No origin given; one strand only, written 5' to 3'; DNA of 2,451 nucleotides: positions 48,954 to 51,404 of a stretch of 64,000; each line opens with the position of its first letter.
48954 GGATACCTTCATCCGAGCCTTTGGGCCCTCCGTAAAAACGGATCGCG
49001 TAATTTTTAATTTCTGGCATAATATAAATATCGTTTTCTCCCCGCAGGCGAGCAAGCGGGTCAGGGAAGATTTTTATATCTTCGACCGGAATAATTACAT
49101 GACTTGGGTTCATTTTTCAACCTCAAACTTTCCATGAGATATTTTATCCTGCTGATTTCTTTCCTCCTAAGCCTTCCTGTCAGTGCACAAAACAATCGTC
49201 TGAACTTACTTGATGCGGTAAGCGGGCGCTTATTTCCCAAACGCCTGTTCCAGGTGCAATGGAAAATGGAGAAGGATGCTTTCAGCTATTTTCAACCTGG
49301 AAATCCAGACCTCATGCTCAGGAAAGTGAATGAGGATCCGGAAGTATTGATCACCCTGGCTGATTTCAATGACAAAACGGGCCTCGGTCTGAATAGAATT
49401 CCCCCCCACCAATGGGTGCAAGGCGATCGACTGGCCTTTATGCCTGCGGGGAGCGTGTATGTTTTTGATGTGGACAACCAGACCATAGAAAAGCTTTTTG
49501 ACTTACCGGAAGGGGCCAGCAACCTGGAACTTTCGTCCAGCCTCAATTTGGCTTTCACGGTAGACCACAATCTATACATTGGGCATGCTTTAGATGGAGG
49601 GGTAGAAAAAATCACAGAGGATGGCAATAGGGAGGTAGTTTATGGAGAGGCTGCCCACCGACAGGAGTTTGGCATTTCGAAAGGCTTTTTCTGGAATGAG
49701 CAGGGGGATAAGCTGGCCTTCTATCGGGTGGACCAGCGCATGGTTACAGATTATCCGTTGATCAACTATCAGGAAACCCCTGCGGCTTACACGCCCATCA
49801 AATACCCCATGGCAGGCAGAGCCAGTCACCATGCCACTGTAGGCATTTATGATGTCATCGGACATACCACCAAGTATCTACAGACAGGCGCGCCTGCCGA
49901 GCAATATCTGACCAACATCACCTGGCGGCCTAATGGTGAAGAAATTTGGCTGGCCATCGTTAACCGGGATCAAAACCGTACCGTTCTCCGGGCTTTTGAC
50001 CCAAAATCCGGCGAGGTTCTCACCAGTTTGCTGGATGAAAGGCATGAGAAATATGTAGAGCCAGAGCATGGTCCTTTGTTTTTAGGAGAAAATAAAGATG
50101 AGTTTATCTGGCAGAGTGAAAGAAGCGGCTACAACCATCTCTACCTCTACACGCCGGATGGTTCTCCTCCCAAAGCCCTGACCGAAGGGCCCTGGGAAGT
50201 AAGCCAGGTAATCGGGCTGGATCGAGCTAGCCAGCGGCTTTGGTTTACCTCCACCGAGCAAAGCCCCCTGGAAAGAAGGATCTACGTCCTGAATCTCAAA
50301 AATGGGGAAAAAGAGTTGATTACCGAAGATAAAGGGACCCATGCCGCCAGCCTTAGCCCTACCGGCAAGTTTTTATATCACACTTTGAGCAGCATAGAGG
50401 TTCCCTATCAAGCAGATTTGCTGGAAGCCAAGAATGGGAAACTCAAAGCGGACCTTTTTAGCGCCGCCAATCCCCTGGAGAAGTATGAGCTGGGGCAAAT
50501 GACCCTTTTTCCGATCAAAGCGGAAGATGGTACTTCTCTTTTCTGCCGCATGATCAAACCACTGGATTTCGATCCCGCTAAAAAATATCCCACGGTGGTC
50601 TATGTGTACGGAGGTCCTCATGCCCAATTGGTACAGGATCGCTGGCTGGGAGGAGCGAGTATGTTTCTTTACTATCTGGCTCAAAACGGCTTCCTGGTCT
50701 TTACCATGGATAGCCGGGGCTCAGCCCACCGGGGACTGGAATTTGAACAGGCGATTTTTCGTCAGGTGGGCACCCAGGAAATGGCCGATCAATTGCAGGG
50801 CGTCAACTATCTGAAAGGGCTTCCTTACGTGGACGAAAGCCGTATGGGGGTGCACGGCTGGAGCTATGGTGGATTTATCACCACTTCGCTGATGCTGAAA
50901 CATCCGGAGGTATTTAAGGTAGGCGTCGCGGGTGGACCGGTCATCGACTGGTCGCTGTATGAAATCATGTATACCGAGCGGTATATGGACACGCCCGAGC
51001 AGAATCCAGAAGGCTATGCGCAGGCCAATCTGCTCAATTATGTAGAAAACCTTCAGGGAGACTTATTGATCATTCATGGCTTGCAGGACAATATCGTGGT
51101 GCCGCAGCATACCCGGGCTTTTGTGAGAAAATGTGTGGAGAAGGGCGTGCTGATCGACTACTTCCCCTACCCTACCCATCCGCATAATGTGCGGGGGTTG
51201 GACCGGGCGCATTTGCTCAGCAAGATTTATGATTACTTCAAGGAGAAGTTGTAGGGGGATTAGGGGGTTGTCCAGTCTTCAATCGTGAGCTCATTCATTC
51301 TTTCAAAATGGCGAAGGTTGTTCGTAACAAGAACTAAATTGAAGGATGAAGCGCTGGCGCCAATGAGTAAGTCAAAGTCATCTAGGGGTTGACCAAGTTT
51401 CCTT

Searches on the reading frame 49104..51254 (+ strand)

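Call 104: search_protein_families(library=pfam, proteins=[window:49104-51254:+], max_evalue=0.001)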
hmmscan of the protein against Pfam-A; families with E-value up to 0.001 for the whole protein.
window:49104-51254:+ (716 aa): 7 families
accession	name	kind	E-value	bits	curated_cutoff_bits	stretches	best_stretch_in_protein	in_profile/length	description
PF00930.27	DPPIV_N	-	1.7e-78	264.3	22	1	116-435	23-354/354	Dipeptidyl peptidase IV (DPP IV) N-terminal region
PF00326.27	Peptidase_S9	-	8.6e-49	166.3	22.6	1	522-716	7-210/213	Prolyl oligopeptidase family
PF12146.15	Hydrolase_4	-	2.6e-09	37.2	27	1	521-618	23-115/239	Serine aminopeptidase, S33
PF02129.25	Peptidase_S15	-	1.2e-07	32.2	23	1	475-618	1-134/262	X-Pro dipeptidyl-peptidase (S15 family)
PF00561.26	Abhydrolase_1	-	2.3e-07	31.2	25.8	0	496-612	1-102/245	alpha/beta hydrolase fold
PF20434.5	BD-FAE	-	4.7e-07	30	26.8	0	628-675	165-213/215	BD-FAE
PF01738.24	DLH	-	0.0002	21.5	21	1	525-694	37-186/217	Dienelactone hydrolase family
